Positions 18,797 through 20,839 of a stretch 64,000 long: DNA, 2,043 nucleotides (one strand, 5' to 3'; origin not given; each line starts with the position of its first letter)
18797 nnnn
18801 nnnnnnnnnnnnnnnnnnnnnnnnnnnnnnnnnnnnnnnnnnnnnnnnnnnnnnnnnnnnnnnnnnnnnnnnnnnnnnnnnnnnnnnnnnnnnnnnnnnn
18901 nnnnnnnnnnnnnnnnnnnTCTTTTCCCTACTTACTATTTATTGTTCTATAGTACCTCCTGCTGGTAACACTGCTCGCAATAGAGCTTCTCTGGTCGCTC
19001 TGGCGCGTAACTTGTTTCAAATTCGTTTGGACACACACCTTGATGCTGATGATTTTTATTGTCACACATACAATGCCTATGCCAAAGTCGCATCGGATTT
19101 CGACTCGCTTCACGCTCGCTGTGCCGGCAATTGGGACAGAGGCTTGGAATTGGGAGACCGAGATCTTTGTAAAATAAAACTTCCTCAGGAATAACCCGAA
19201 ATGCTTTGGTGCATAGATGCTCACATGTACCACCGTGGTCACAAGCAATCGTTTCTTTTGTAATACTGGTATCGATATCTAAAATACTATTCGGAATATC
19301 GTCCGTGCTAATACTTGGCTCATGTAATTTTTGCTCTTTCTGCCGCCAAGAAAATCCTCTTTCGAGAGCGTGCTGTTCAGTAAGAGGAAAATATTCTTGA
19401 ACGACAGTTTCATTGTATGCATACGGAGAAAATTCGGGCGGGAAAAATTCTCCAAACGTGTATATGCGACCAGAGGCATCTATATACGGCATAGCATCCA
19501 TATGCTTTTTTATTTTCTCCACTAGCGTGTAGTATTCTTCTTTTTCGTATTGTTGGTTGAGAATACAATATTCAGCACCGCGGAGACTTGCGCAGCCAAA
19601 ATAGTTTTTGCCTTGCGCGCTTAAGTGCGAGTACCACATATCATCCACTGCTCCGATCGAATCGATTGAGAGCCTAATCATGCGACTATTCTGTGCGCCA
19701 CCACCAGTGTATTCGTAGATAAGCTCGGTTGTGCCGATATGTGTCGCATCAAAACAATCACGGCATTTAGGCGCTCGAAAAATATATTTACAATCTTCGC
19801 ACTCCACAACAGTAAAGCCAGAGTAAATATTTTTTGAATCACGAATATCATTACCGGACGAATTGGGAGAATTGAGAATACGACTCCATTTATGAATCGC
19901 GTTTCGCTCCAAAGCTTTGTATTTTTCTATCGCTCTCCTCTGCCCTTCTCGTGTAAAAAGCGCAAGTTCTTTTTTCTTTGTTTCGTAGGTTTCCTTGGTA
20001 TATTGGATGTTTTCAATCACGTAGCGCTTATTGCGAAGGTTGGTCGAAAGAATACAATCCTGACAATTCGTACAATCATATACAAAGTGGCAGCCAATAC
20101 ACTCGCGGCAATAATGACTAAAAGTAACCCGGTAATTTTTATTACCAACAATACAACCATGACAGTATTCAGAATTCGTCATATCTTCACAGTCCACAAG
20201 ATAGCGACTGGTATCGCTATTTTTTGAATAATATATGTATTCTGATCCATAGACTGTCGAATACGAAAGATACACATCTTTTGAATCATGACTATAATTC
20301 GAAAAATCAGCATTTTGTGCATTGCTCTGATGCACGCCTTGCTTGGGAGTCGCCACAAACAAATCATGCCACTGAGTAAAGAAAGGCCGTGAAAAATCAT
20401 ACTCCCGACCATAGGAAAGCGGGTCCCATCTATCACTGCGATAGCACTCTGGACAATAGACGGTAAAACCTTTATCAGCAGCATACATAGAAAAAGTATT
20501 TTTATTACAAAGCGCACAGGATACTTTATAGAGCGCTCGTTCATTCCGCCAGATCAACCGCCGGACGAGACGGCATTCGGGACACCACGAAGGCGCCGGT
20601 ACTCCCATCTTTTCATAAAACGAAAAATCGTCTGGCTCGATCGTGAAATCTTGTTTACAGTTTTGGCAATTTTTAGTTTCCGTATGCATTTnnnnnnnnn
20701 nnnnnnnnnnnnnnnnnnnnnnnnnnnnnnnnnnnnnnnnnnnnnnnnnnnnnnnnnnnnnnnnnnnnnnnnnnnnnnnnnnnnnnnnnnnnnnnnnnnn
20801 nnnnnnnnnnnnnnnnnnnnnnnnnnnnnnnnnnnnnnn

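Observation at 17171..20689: Tandem pair of about 580-aa Cys-rich multi-zinc-ribbon paralogs of unknown function, in an operon with yqgF and a tRNA-binding protein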

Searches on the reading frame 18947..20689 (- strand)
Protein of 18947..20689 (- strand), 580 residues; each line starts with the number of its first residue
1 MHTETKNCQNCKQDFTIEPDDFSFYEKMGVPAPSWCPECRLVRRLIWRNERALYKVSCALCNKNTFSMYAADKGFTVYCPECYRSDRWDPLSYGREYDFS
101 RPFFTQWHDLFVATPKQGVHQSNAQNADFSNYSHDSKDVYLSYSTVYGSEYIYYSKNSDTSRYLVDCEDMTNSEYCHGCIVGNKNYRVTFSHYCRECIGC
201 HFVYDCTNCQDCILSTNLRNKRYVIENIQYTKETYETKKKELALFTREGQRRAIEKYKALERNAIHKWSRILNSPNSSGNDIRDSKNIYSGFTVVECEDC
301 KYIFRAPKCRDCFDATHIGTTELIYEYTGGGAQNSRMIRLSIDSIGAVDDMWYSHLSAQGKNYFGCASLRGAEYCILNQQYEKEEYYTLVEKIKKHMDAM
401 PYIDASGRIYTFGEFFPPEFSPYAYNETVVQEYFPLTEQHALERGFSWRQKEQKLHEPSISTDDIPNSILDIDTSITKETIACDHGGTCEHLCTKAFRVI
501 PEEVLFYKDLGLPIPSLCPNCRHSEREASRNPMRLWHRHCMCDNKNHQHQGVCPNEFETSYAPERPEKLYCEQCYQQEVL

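Call 4: search_protein_families(library=pfam, proteins=[window:18950-20689:-], max_evalue=1)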
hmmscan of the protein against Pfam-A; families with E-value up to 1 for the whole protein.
window:18950-20689:- (580 aa): 2 families
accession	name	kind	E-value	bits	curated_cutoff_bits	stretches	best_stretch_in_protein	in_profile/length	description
PF23477.1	zf_Tbcl_2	-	0.013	15.6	27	1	51-86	1-36/37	Probable treble clef zinc finger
PF13451.12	zf_Tbcl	-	0.018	15.5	24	1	5-43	4-43/48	Probable treble clef domain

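Call 5: search_protein_families(library=ncbifam, proteins=[window:18950-20689:-], max_evalue=1)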
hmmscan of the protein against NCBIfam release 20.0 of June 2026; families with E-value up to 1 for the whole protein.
window:18950-20689:- (580 aa): 1 family
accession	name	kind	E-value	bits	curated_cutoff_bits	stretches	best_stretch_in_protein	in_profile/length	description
TIGR04272.1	cxxc_cxxc_Mbark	domain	0.027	14.2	36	1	51-87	1-37/37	CxxC-x17-CxxC domain-containing protein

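Call 6: search_protein_families(library=padloc, proteins=[window:18950-20689:-], max_evalue=1)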
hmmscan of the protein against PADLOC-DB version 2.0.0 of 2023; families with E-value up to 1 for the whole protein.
window:18950-20689:- (580 aa): 0 families

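Call 7: search_protein_families(library=phrogs, proteins=[window:18950-20689:-], max_evalue=1)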
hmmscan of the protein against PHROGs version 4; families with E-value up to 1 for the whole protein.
window:18950-20689:- (580 aa): 1 family
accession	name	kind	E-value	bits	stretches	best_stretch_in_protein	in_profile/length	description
phrog_9336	-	unknown function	0.19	12.5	0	22-62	155-191/198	-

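Call 8: search_solved_structures(query=window:18950-20689:-, max_evalue=10)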
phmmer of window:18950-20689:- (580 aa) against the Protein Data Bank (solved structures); distinct sequences matched with E-value up to 10: 3.
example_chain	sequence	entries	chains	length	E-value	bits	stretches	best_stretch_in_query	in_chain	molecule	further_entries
1b8t_A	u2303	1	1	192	0.027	16.3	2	56-94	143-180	PROTEIN (CRP1)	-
1ctl_A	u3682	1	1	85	0.21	13.4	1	56-94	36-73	AVIAN CYSTEINE RICH PROTEIN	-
9k9w_M2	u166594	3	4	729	3.7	9.3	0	382-428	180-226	Glr2806 protein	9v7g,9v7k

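Call 9: find_homologous_proteins(query=window:18950-20689:-, max_evalue=0.001)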
Query window:18950-20689:- (580 aa): 2814 proteins with E <= 0.001 among 7403 candidates; the best 120 are listed.
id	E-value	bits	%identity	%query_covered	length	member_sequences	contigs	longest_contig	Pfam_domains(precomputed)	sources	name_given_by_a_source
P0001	0.0e+0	1401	100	100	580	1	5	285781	-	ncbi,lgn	-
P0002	1.6e-203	696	50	100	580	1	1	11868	-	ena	-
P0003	3.5e-202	691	50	100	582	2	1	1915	-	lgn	-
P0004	2.9e-197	675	49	100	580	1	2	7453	-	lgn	-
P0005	1.2e-196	673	48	100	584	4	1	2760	-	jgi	-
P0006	6.1e-195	667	50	100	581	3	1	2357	-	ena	-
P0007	1.5e-193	663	49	100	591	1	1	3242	-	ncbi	-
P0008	1.6e-192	659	50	100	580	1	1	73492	-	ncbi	ncbi:MAG: hypothetical protein AB1333_03835 [Patescibacteria group bacterium]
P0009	8.4e-192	657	48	100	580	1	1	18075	-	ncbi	-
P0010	1.1e-190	653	49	100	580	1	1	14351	-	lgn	-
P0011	1.8e-188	646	48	99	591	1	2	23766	-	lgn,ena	-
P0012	2.2e-188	646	48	100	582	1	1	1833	-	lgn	-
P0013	1.5e-187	643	47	100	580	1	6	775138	-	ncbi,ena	-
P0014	1.1e-186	640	47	99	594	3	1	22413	-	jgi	-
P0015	3.3e-186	639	48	100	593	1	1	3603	-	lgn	-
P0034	4.9e-176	605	45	100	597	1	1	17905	PF23477.2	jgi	jgi:CxxC-x17-CxxC domain-containing protein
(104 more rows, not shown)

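Call 13: find_related_loci(query=A1, collection=genome_contigs, flank=6000)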
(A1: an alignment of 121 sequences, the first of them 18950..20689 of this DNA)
Query A1 (580 aa) in genome_contigs; peptide patterns used: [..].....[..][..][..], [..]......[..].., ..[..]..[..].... (x = any residue, [..] = any of these).
600 stretches matched a pattern (row limit reached: there are more); 558 encode a relative of the query (tblastn E <= 1e-3); the best 80 are kept; 80 distinct loci.
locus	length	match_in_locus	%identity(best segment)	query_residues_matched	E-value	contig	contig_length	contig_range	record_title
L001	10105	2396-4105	46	2-580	1e-177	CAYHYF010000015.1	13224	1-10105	MAG TPA_asm: uncultured Candidatus Saccharibacteria bacterium isolate ERP119705_co17_297 genome assembly, contig: NODE_6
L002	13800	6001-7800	45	1-580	1e-174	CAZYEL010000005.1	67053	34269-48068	MAG TPA_asm: uncultured Candidatus Saccharibacteria bacterium isolate binchicken_co227_1009 genome assembly, contig: NOD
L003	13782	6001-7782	44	1-580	4e-171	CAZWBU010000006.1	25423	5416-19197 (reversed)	MAG TPA_asm: uncultured Candidatus Saccharibacteria bacterium isolate SRP119689_co1_331 genome assembly, contig: NODE_24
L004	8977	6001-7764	46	4-580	5e-171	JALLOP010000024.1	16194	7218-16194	Patescibacteria group bacterium AH-259-L07 AH-259-L07_NODE_24, whole genome shotgun sequence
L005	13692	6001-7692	45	1-579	7e-171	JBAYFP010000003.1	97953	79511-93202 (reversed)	MAG: Candidatus Paceibacterota bacterium isolate SO_2016_GW1_104 scaffold00495_OW334_2016, whole genome shotgun sequence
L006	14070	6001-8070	44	1-579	7e-170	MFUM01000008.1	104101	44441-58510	MAG: Candidatus Nomurabacteria bacterium RIFCSPHIGHO2_12_FULL_42_19 rifcsphigho2_12_scaffold_614, whole genome shotgun s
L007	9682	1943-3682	45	1-580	2e-169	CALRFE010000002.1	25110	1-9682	MAG: Candidatus Nomurabacteria bacterium isolate Ike-100m-32 genome assembly, contig: Ike-100-c675, whole genome shotgun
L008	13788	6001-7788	45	1-580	4e-169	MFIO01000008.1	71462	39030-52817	MAG: Candidatus Giovannonibacteria bacterium RIFCSPLOWO2_12_FULL_43_11c rifcsplowo2_12_scaffold_1755, whole genome shotg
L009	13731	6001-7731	44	3-579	3e-168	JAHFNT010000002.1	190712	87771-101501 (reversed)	MAG: Candidatus Nomurabacteria bacterium isolate nzgw487 NODE_46_length_190713_cov_5.057285, whole genome shotgun sequen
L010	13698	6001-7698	45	3-579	6e-168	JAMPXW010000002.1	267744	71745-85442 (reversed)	MAG: Burkholderiales bacterium isolate R2F_R2FSRR_metabat.49 R2F_C14, whole genome shotgun sequence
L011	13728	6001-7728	45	1-579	3e-167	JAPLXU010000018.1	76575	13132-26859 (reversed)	MAG: Candidatus Nomurabacteria bacterium isolate LacPavin_0419_WC70L_MAG_39_11 LacPavin_0419_WC70L_scaffold_152083, whol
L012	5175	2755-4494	44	1-579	2e-170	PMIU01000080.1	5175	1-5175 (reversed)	MAG: Candidatus Nomurabacteria bacterium isolate fen_1327 73.20120600_E3D.179_contig_546287, whole genome shotgun sequen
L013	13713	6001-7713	45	1-579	2e-166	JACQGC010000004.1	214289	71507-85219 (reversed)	MAG: Candidatus Nomurabacteria bacterium isolate NC_groundwater_1063_Pr2_B-0.1um_42_14 rattlesnake_spring_18_scaffold_21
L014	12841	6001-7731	44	1-579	9e-166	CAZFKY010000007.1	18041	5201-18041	MAG TPA_asm: uncultured Candidatus Saccharibacteria bacterium isolate SRP135725_co1_149 genome assembly, contig: NODE_40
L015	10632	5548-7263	46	1-579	1e-165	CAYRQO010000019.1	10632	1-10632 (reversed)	MAG TPA_asm: uncultured Candidatus Saccharibacteria bacterium isolate SRP286056_co1_511 genome assembly, contig: NODE_80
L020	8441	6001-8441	44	1-580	2e-164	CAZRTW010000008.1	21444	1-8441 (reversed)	MAG TPA_asm: uncultured Candidatus Saccharibacteria bacterium isolate SRP286056_co3_166 genome assembly, contig: NODE_22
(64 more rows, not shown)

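Call 21: predict_structure(alignment_id=A1)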
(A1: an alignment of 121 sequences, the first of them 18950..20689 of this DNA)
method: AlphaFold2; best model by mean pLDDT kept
length: 580 residues; sequences in the alignment: 121
mean_pLDDT: 88.5   pTM: 0.88
mean pLDDT of the five models: 88.5, 85.4, 85.3, 84.0, 82.6
residues with pLDDT >= 90: 341; 70-90: 185; 50-70: 54; < 50: 0
segments of 3 or more residues with pLDDT < 50: none
pLDDT, mean of each block of 10 residues (from residue 1): 91 94 95 96 95 94 95 95 95 98 98 96 89 89 84 72 62 62 77 81 76 69 86 93 92 89 80 61 72 87 90 93 92 90 93 95 97 98 98 99 96 97 95 92 93 84 94 94 90 89 88 91 84 87 91 90 86 84
secondary structure, 60 per line:
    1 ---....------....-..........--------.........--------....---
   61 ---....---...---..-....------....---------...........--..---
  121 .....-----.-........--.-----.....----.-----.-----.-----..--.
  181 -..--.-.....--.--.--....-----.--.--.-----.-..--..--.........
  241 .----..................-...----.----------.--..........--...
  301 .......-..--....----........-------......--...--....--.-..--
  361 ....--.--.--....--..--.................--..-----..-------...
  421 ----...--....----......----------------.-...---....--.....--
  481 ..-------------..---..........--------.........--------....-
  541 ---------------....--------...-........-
elements in order: E4-7 E14-17 H19-28 H37-45 E54-57 E64-67 H80-83 H90-93 H103-113 E121-125 E133-140 E149-153 E188-192 E201-204 H232-241 H247-263 E265-267 E286-295 E298-307 E313-316 E321-328 E336-341 E344-346 E349-352 E361-364 E373-376 H383-399 H430-433 H438-443 H474-478 H501-510 H519-527 E536-539 E556-559 E568-570 H572-579

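Call 29: search_protein_representatives(alignment_id=A1)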
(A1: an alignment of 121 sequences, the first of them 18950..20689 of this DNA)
Query: 121 sequences, 578 profile positions. Proteins with E-value up to 0.001 (for the whole library): 5384; up to 1e-10: 3821; up to 1e-30: 2224. The best 150 are listed.
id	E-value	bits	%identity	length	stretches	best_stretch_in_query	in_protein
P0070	7.4e-266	899.8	-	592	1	1-577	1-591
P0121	5.2e-257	870.6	-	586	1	1-578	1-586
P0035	5.0e-249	844.3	-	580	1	1-578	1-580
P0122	1.8e-248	842.4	-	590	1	1-577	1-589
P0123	7.0e-241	817.4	-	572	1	2-578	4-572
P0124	7.8e-239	810.6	-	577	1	8-578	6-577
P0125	5.0e-237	804.6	-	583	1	1-578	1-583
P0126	1.7e-233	792.9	-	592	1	1-578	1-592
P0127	1.9e-232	789.5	-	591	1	1-578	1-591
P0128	6.1e-232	787.8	-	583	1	1-578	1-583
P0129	1.1e-229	780.3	-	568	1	2-578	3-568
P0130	4.3e-229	778.4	-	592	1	2-578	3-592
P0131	4.6e-228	775.0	-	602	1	2-578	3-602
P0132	1.0e-227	773.9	-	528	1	65-578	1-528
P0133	1.0e-226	770.6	-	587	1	3-578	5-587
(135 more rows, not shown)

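Call 36: fold_search(model_id=the predicted structure, library=pdb)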
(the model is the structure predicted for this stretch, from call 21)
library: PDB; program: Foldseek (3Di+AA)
matches with E <= 10: 121; with E <= 0.001: 0
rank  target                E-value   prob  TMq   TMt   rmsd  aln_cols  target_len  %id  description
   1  6ued                  7.8e-03  0.11  0.07  0.09  18.7       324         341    7  Apo Pseudomonas aeruginosa LpxD Structure (released 2019-11-13)
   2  4e79_A                1.5e-02  0.12  0.08  0.11  18.6       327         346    8  Structure of LpxD from Acinetobacter baumannii at 2.66A resolution (P4322 form) (released 2013-01-16)
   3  7kr9                  2.6e-02  0.06  0.06  0.07  18.1       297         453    8  Bifunctional enzyme GlmU bound to Zn(II) (released 2021-12-01)
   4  9dqf                  3.8e-02  0.09  0.07  0.09  17.9       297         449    9  Crystal structure of bifunctional GlmU from Staphylococcus aureus NCTC 8325 complexed with acetyl CoA and citrate (released 2025-05-14)
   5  3spt                  4.2e-02  0.06  0.06  0.07  18.6       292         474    8  Crystal structure of GlmU from Mycobacterium tuberculosis in complex with ACETYL COENZYME A and URIDINE-DIPHOSPHATE-N-AC (released 2012-08-08)
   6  3d8v                  4.8e-02  0.08  0.07  0.08  16.7       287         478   10  Crystal structure of GlmU from Mycobacterium tuberculosis in complex with uridine-diphosphate-N-acetylglucosamine (released 2009-03-10)
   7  4e79_C                5.0e-02  0.07  0.08  0.10  17.9       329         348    9  Structure of LpxD from Acinetobacter baumannii at 2.66A resolution (P4322 form) (released 2013-01-16)
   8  4g87                  5.3e-02  0.13  0.09  0.11  17.6       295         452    7  Crystal structure of GLMU from Mycobacterium tuberculosis snapshot 1 (released 2013-03-13)
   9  9dr4                  5.5e-02  0.10  0.08  0.09  17.2       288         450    8  Crystal structure of bifunctional GlmU from Staphylococcus aureus NCTC 8325 complexed with UTP, CoA and Glc 1-P (released 2025-05-14)
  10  2iu8_A                7.4e-02  0.06  0.07  0.10  18.0       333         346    9  Chlamydia trachomatis LpxD with 25mM UDPGlcNAc (Complex I) (released 2007-02-20)
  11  4k6r                  7.4e-02  0.05  0.07  0.07  17.3       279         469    4  Crystal structure of GlmU in complex with ATP (released 2014-04-16)
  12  2iu8_B                9.8e-02  0.07  0.08  0.12  19.1       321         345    7  Chlamydia trachomatis LpxD with 25mM UDPGlcNAc (Complex I) (released 2007-02-20)
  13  3st8                  1.1e-01  0.05  0.06  0.07  18.1       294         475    8  Crystal structure of GlmU from Mycobacterium tuberculosis in complex with COENZYME A, GLUCOSAMINE 1-PHOSPHATE and URIDIN (released 2012-08-08)
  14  3r0s                  1.2e-01  0.04  0.07  0.11  17.4       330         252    9  UDP-N-acetylglucosamine acyltransferase from Campylobacter jejuni (released 2011-03-23)
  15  4ihh_E                1.2e-01  0.05  0.07  0.09  18.5       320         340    8  Chasing Acyl Carrier Protein Through a Catalytic Cycle of Lipid A Production (released 2013-11-13)
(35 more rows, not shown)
